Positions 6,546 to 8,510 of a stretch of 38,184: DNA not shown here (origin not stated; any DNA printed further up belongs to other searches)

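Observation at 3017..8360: FAAL - MMPL/RND exporter - stand-alone E2-type acyltransferase operon: a lipid assembly and export module without PKS or ACP in view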

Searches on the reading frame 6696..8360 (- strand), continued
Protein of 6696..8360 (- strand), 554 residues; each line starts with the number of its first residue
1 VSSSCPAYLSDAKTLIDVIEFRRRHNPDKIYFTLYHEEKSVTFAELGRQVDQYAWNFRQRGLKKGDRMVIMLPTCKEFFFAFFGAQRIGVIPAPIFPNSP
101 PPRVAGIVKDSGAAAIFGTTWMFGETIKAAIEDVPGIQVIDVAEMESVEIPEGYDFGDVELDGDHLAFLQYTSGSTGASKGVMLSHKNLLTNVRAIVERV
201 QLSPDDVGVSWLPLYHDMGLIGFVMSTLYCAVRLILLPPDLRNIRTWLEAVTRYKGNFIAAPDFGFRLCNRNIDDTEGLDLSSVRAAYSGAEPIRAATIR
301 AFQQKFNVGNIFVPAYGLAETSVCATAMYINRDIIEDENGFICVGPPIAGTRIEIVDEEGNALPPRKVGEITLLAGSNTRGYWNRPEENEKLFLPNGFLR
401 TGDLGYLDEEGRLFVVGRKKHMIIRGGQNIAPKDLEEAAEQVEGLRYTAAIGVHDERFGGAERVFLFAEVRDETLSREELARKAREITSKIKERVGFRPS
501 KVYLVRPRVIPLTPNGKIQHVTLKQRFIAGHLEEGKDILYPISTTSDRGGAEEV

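Call 21: find_homologous_proteins(query=window:6696-8360:-, max_evalue=1e-10)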
Query window:6696-8360:- (554 aa): 8000 proteins with E <= 1e-10 among 8000 candidates; the best 120 are listed.
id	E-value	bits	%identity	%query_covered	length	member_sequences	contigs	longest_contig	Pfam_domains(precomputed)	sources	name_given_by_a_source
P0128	8.8e-234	795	100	63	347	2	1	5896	PF00501.35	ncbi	ncbi:MAG: hypothetical protein D6795_03360, partial [Deltaproteobacteria bacterium]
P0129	6.7e-188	644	54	99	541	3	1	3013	PF00501.35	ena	-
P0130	3.0e-187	642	52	99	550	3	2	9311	PF00501.35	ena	-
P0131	3.9e-187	642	52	100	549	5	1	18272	PF00501.35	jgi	jgi:acyl-CoA synthetase (AMP-forming)/AMP-acid ligase II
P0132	2.1e-174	599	50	97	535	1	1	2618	PF00501.35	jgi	jgi:acyl-CoA synthetase (AMP-forming)/AMP-acid ligase II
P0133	5.0e-170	585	50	99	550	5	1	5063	PF00501.35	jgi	jgi:acyl-CoA synthetase (AMP-forming)/AMP-acid ligase II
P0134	2.0e-138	481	44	95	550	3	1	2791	PF00501.35,PF14535.13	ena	-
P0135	5.8e-138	479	45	96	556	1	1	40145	PF00501.35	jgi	jgi:acyl-CoA synthetase (AMP-forming)/AMP-acid ligase II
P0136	5.2e-137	476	44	96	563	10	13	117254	PF00501.35,PF14535.13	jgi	jgi:acyl-CoA synthetase (AMP-forming)/AMP-acid ligase II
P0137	9.7e-137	475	44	96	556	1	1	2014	PF00501.35,PF14535.13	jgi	-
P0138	9.9e-137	475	45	95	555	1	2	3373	PF00501.35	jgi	jgi:acyl-CoA synthetase (AMP-forming)/AMP-acid ligase II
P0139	2.3e-136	474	45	96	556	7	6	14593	PF00501.35,PF14535.13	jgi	jgi:acyl-CoA synthetase (AMP-forming)/AMP-acid ligase II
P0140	3.2e-136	473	45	95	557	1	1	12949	PF00501.35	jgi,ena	-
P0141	7.7e-136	472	44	96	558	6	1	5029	PF00501.35,PF14535.13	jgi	jgi:acyl-CoA synthetase (AMP-forming)/AMP-acid ligase II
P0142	1.1e-135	472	44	96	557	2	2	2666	PF00501.35,PF14535.13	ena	-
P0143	1.2e-135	472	44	95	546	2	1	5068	PF00501.35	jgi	jgi:acyl-CoA synthetase (AMP-forming)/AMP-acid ligase II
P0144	2.8e-135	470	44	98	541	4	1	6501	PF00501.35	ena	-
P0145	4.7e-135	470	45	95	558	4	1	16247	PF00501.35,PF14535.13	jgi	jgi:acyl-CoA synthetase (AMP-forming)/AMP-acid ligase II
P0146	5.2e-135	469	44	96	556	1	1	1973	PF00501.35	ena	-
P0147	6.6e-135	469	45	93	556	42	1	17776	PF00501.35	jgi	jgi:acyl-CoA synthetase (AMP-forming)/AMP-acid ligase II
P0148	1.1e-134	468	45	96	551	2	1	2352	PF00501.35,PF14535.13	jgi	jgi:acyl-CoA synthetase (AMP-forming)/AMP-acid ligase II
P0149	1.2e-134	468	44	95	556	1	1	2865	PF00501.35,PF14535.13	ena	-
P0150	1.6e-134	468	44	96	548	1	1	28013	PF00501.35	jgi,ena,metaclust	metaclust:\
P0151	1.7e-134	468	44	94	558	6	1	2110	PF00501.35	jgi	jgi:fatty-acyl-CoA synthase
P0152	1.8e-134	468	43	96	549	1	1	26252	PF00501.35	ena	-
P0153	2.3e-134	467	45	96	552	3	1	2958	PF00501.35,PF14535.13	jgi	-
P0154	2.4e-134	467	45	93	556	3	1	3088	PF00501.35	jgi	jgi:acyl-CoA synthetase (AMP-forming)/AMP-acid ligase II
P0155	3.7e-134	467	44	96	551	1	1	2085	PF00501.35,PF14535.13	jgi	jgi:acyl-CoA synthetase (AMP-forming)/AMP-acid ligase II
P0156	3.8e-134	467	44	96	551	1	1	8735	PF00501.35,PF14535.13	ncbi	ncbi:MAG TPA: AMP-binding protein [Methylomirabilota bacterium]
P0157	3.9e-134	467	44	96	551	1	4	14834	PF00501.35,PF14535.13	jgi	jgi:acyl-CoA synthetase (AMP-forming)/AMP-acid ligase II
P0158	4.1e-134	467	44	96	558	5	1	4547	PF00501.35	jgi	jgi:acyl-CoA synthetase (AMP-forming)/AMP-acid ligase II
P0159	5.5e-134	466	44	95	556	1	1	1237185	PF00501.35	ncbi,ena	-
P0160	6.5e-134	466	44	98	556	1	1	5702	PF00501.35,PF13193.13,PF14535.13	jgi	jgi:fatty-acyl-CoA synthase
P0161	7.7e-134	466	45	96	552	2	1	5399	PF00501.35,PF14535.13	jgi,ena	-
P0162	9.1e-134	465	43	95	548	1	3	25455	PF00501.35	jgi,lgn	jgi:acyl-CoA synthetase (AMP-forming)/AMP-acid ligase II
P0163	1.0e-133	465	44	95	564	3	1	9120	PF00501.35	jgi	jgi:fatty-acyl-CoA synthase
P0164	1.2e-133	465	44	94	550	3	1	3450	PF00501.35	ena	-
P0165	1.3e-133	465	43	95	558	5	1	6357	PF00501.35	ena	-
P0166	1.4e-133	465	44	96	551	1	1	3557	PF00501.35,PF14535.13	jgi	jgi:acyl-CoA synthetase (AMP-forming)/AMP-acid ligase II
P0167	1.5e-133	465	44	97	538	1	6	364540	PF00501.35,PF14535.13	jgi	jgi:acyl-CoA synthetase (AMP-forming)/AMP-acid ligase II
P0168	4.3e-133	463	44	95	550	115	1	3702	PF00501.35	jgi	jgi:acyl-CoA synthetase (AMP-forming)/AMP-acid ligase II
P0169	5.1e-133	463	44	93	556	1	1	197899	PF00501.35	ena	-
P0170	5.3e-133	463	44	95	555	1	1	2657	PF00501.35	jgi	jgi:fatty-acyl-CoA synthase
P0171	7.4e-133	462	44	94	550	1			PF00501.35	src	-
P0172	8.2e-133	462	43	96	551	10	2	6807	PF00501.35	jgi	jgi:acyl-CoA synthetase (AMP-forming)/AMP-acid ligase II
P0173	1.0e-132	462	43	96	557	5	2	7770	PF00501.35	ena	-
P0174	1.2e-132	462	43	95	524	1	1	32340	PF00501.35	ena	-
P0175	1.5e-132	461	44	94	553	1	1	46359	PF00501.35,PF14535.13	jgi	jgi:fatty-acyl-CoA synthase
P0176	1.6e-132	461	44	94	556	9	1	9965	PF00501.35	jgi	jgi:acyl-CoA synthetase (AMP-forming)/AMP-acid ligase II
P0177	1.9e-132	461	44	93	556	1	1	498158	PF00501.35,PF14535.13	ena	-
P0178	2.9e-132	460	44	96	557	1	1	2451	PF00501.35,PF14535.13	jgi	jgi:acyl-CoA synthetase (AMP-forming)/AMP-acid ligase II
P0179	3.4e-132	460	44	94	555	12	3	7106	PF00501.35,PF14535.13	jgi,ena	-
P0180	3.8e-132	460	43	96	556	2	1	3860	PF00501.35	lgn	-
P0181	4.2e-132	460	44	94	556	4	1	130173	PF00501.35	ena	-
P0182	5.2e-132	460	44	94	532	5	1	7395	PF00501.35,PF13193.13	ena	-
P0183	7.1e-132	459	45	95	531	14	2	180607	PF00501.35,PF13193.13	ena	-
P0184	1.0e-131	459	44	94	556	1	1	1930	PF00501.35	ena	-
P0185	1.5e-131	458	45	93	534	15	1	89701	PF00501.35,PF14535.13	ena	-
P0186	2.0e-131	458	45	94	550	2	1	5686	PF00501.35,PF14535.13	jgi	jgi:acyl-CoA synthetase (AMP-forming)/AMP-acid ligase II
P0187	2.2e-131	458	43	94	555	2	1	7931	PF00501.35,PF14535.13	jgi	jgi:acyl-CoA synthetase (AMP-forming)/AMP-acid ligase II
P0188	3.9e-131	457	44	94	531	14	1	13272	PF00501.35,PF13193.13,PF14535.13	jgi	-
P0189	4.0e-131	457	45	93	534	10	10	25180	PF00501.35,PF14535.13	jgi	jgi:fatty-acyl-CoA synthase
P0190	5.7e-131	456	43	99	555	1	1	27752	PF00501.35,PF14535.13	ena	-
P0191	6.8e-131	456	43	96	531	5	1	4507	PF00501.35,PF13193.13,PF14535.13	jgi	jgi:acyl-CoA synthetase (AMP-forming)/AMP-acid ligase II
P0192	7.2e-131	456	45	93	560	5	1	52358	PF00501.35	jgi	jgi:acyl-CoA synthetase (AMP-forming)/AMP-acid ligase II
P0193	1.4e-130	455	44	97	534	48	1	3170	PF00501.35,PF14535.13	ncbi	-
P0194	1.4e-130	455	42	94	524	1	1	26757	PF00501.35,PF13193.13,PF14535.13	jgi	jgi:acyl-CoA synthetase (AMP-forming)/AMP-acid ligase II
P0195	1.7e-130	455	43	96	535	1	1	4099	PF00501.35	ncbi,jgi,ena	-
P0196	1.8e-130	455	43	94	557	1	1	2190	PF00501.35,PF14535.13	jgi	jgi:acyl-CoA synthetase (AMP-forming)/AMP-acid ligase II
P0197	2.0e-130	454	43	98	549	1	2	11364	PF00501.35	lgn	-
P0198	2.1e-130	454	43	96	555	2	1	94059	PF00501.35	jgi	jgi:fatty-acyl-CoA synthase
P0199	2.5e-130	454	43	97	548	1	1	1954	PF00501.35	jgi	jgi:acyl-CoA synthetase (AMP-forming)/AMP-acid ligase II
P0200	2.6e-130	454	45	94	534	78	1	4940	PF00501.35,PF14535.13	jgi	jgi:acyl-CoA synthetase (AMP-forming)/AMP-acid ligase II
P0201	2.7e-130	454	44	94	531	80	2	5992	PF00501.35,PF13193.13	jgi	jgi:acyl-CoA synthetase (AMP-forming)/AMP-acid ligase II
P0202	3.0e-130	454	43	95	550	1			PF00501.35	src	-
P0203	3.2e-130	454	43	98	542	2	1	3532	PF00501.35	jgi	jgi:acyl-CoA synthetase (AMP-forming)/AMP-acid ligase II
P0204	3.9e-130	453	43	94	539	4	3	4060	PF00501.35,PF13193.13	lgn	-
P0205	4.2e-130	453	42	97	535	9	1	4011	PF00501.35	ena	-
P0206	4.7e-130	453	42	95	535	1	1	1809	PF00501.35,PF13193.13,PF14535.13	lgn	-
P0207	5.5e-130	453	44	92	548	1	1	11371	PF00501.35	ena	-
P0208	6.4e-130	453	45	93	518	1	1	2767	PF00501.35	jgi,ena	jgi:fatty-acyl-CoA synthase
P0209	6.5e-130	453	44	95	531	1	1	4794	PF00501.35,PF13193.13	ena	-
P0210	7.7e-130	452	43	94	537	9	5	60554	PF00501.35,PF13193.13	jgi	jgi:acyl-CoA synthetase (AMP-forming)/AMP-acid ligase II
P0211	9.6e-130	452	43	94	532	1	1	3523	PF00501.35,PF13193.13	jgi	jgi:acyl-CoA synthetase (AMP-forming)/AMP-acid ligase II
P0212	9.6e-130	452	43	96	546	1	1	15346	PF00501.35,PF13193.13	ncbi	-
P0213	1.1e-129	452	43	97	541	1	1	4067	PF00501.35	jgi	jgi:acyl-CoA synthetase (AMP-forming)/AMP-acid ligase II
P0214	1.5e-129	451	43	96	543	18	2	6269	PF00501.35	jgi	jgi:acyl-CoA synthetase (AMP-forming)/AMP-acid ligase II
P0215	1.9e-129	451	42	95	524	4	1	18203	PF00501.35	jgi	-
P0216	2.2e-129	451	45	95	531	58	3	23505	PF00501.35,PF14535.13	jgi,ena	-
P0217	2.2e-129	451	43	94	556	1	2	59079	PF00501.35,PF14535.13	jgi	jgi:acyl-CoA synthetase (AMP-forming)/AMP-acid ligase II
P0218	3.0e-129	450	43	92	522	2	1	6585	PF00501.35,PF14535.13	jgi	jgi:acyl-CoA synthetase (AMP-forming)/AMP-acid ligase II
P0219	3.1e-129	450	43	95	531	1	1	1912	PF00501.35,PF14535.13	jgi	jgi:acyl-CoA synthetase (AMP-forming)/AMP-acid ligase II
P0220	3.7e-129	450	44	96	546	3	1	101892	PF00501.35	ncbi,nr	ncbi:MAG TPA: AMP-binding protein [Methylomirabilota bacterium]|nr:AMP-binding protein [Methylomirab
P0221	5.2e-129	450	42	93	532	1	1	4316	PF00501.35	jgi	jgi:acyl-CoA synthetase (AMP-forming)/AMP-acid ligase II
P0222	6.8e-129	449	44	95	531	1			PF00501.35,PF14535.13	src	-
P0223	7.1e-129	449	42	96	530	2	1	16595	PF00501.35,PF14535.13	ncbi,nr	ncbi:MAG: fatty acyl-AMP ligase [Ketobacter sp.]|nr:fatty acyl-AMP ligase [Ketobacter sp.]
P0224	7.1e-129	449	44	92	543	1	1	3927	PF00501.35,PF13193.13,PF14535.13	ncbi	-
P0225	7.3e-129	449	44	96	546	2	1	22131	PF00501.35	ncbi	-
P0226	8.8e-129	449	44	93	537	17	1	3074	PF00501.35,PF13193.13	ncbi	-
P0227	9.9e-129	449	43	97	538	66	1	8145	PF00501.35,PF13193.13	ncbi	-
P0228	1.5e-128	448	45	96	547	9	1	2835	PF00501.35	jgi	-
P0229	1.8e-128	448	42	96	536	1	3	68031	PF00501.35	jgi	jgi:acyl-CoA synthetase (AMP-forming)/AMP-acid ligase II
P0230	2.2e-128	448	42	97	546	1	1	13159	PF00501.35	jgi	jgi:acyl-CoA synthetase (AMP-forming)/AMP-acid ligase II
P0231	2.3e-128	448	43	96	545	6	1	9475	PF00501.35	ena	-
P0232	2.3e-128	448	44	95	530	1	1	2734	PF00501.35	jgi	jgi:acyl-CoA synthetase (AMP-forming)/AMP-acid ligase II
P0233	2.7e-128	447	43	94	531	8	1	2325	PF00501.35,PF13193.13,PF14535.13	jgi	-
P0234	2.7e-128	447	43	98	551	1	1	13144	PF00501.35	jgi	jgi:acyl-CoA synthetase (AMP-forming)/AMP-acid ligase II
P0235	3.6e-128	447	42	96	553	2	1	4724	PF00501.35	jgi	jgi:acyl-CoA synthetase (AMP-forming)/AMP-acid ligase II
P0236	4.0e-128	447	43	94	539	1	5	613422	PF00501.35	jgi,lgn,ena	-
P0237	4.2e-128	447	43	95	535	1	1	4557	PF00501.35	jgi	-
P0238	4.5e-128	447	44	93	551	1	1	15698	PF00501.35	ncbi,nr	ncbi:MAG: AMP-binding protein [Candidatus Rokubacteria bacterium]|nr:AMP-binding protein [Candidatus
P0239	5.5e-128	446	43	96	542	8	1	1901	PF00501.35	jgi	-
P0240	6.8e-128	446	44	94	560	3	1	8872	PF00501.35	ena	-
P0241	7.9e-128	446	43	95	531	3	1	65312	PF00501.35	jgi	jgi:acyl-CoA synthetase (AMP-forming)/AMP-acid ligase II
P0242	9.0e-128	446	42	95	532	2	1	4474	PF00501.35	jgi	-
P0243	1.1e-127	445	43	96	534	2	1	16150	PF00501.35,PF13193.13,PF14535.13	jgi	jgi:fatty-acyl-CoA synthase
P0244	1.1e-127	445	42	94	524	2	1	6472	PF00501.35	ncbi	-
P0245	1.4e-127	445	42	98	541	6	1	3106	PF00501.35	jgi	jgi:acyl-CoA synthetase (AMP-forming)/AMP-acid ligase II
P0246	1.5e-127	445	40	97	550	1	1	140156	PF00501.35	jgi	jgi:acyl-CoA synthetase (AMP-forming)/AMP-acid ligase II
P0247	2.1e-127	444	43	96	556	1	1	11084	PF00501.35,PF14535.13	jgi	jgi:acyl-CoA synthetase (AMP-forming)/AMP-acid ligase II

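Call 22: find_encoding_contigs(protein=P0131, flank=8000, max_places=2)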
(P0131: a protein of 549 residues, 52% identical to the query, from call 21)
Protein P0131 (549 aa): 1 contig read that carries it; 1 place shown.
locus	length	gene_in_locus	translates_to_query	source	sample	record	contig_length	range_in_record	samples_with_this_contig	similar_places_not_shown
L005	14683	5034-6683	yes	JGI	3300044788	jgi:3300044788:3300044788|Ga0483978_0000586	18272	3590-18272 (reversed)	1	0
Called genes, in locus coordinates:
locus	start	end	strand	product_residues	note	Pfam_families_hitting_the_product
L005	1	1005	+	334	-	?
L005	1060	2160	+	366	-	PF07593:UnbV_ASPIC, PF00578:AhpC-TSA (faint)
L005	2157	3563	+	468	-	PF00109:ketoacyl-synt, PF02801:Ketoacyl-synt_C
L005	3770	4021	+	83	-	-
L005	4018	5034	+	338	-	PF00487:FA_desaturase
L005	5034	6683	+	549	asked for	PF00501:AMP-binding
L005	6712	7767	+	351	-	PF01734:Patatin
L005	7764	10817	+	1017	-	-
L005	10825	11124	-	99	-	-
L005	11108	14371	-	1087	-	PF00698:Acyl_transf_1 (weak), PF14765:PS-DH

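Call 23: find_encoding_contigs(protein=P0130, flank=8000, max_places=2)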
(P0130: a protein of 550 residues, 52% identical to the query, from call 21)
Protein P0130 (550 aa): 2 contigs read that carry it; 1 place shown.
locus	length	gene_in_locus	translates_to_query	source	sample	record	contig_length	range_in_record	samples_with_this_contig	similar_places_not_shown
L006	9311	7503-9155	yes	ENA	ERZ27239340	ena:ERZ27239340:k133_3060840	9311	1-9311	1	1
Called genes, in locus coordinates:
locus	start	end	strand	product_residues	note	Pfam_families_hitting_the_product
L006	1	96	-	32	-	?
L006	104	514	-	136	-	PF14567:SUKH_5 (weak), PF09346:SMI1_KNR4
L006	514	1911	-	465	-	PF00072:Response_reg, PF00158:Sigma54_activat, PF14532:Sigma54_activ_2, PF07724:AAA_2 (faint), PF07728:AAA_5, PF25601:AAA_lid_14, PF02954:HTH_8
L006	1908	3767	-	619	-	PF01590:GAF, PF13185:GAF_2, PF13492:GAF_3, PF01590:GAF, PF13185:GAF_2, PF13492:GAF_3, PF00512:HisKA, PF02518:HATPase_c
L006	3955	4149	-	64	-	-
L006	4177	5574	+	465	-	-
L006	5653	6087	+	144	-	PF03061:4HBT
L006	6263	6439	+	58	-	-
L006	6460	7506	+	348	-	PF00487:FA_desaturase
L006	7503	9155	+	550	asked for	PF00501:AMP-binding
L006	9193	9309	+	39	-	?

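Call 24: find_encoding_contigs(protein=P0135, flank=8000, max_places=2)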
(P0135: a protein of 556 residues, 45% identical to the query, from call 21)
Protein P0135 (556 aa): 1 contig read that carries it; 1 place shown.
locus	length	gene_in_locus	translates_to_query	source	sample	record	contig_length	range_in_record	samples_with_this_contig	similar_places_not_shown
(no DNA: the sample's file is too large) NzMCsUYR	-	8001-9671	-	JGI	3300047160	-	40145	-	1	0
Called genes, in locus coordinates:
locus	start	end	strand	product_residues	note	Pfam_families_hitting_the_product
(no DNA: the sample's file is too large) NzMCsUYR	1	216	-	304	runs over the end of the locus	-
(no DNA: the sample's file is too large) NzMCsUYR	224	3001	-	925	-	PF00005:ABC_tran (faint), PF02463:SMC_N (faint), PF03193:RsgA_GTPase (faint), PF13191:AAA_16 (faint), PF13304:AAA_21 (faint), PF13476:AAA_23 (faint), PF17760:UvrA_inter, PF17755:UvrA_DNA-bind, +4 more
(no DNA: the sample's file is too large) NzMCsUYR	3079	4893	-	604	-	-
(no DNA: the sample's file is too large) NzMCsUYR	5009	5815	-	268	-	PF09339:HTH_IclR, PF12802:MarR_2 (weak), PF01614:IclR_C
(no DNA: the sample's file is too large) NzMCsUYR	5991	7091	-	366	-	PF00106:adh_short (weak), PF01073:3Beta_HSD, PF01370:Epimerase, PF02719:Polysacc_synt_2, PF03435:Sacchrp_dh_NADP (weak), PF04321:RmlD_sub_bind, PF07993:NAD_binding_4, PF16363:GDP_Man_Dehyd, +1 more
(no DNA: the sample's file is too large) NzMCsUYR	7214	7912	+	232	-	PF02585:PIG-L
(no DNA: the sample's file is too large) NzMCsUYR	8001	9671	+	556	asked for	PF00501:AMP-binding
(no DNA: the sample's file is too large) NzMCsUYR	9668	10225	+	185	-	PF04011:LemA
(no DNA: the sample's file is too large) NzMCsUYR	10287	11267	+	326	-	PF01435:Peptidase_M48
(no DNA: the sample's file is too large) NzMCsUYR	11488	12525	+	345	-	PF00296:Bac_luciferase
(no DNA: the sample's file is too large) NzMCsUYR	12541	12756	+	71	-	-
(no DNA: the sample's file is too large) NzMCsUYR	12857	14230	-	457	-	PF01262:AlaDh_PNT_C (faint), PF03486:HI0933_like (faint), PF07992:Pyr_redox_2, PF12831:FAD_oxidored, PF13450:NAD_binding_8 (faint), PF00070:Pyr_redox, PF02737:3HCDH_N (weak), PF02852:Pyr_redox_dim, +1 more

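Call 26: search_protein_families(library=pfam, proteins=[L005:7764-10817:+, L005:3770-4021:+, L006:6263-6439:+, L005:10825-11124:-, L006:4177-5574:+], max_evalue=1)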
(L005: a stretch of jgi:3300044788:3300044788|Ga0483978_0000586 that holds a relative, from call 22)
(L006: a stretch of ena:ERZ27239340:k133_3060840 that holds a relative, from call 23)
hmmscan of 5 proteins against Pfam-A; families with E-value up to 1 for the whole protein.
L005:7764-10817:+ (1017 aa): 4 families
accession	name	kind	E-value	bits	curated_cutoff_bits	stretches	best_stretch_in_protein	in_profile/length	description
PF03150.19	CCP_MauG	-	0.057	14.5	25.6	0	478-501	7-29/149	Di-haem cytochrome c peroxidase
PF21783.3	YNCE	-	0.089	12.5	27.1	1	82-126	36-80/339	YNCE-like beta-propeller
PF00034.26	Cytochrom_C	-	0.28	13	21.3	0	658-783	2-86/90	Cytochrome c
PF09086.16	DUF1924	-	0.32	11.8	22.5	0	657-688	8-41/96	Domain of unknown function (DUF1924)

L005:3770-4021:+ (83 aa): 0 families

L006:6263-6439:+ (58 aa): 0 families

L005:10825-11124:- (99 aa): 0 families

L006:4177-5574:+ (465 aa): 4 families
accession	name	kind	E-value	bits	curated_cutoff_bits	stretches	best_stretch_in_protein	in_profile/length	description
PF13620.12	CarboxypepD_reg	-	0.00078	20.2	32.3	1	386-440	4-54/82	Carboxypeptidase regulatory-like domain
PF11949.14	DUF3466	-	0.0061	15.5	25.1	1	90-172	382-470/609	Protein of unknown function (DUF3466)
PF02369.22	Big_1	-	0.011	16.2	34.9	1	385-429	22-66/93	Bacterial Ig-like domain (group 1)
PF17789.7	MG4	-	0.026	15.2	24.7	1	384-430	18-61/95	Macroglobulin domain MG4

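Call 38: find_encoding_contigs(protein=P0128, flank=10000, max_places=3)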
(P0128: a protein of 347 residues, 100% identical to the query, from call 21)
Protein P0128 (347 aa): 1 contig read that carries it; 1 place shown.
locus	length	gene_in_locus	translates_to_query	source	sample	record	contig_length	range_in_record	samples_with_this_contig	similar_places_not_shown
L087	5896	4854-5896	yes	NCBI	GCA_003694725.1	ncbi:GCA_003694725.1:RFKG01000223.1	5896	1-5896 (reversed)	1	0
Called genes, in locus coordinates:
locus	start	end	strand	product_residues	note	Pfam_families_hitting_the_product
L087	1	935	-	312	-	PF13469:Sulfotransfer_3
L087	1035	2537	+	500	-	PF00675:Peptidase_M16, PF05193:Peptidase_M16_C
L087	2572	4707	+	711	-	PF00675:Peptidase_M16, PF05193:Peptidase_M16_C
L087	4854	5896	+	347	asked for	PF00501:AMP-binding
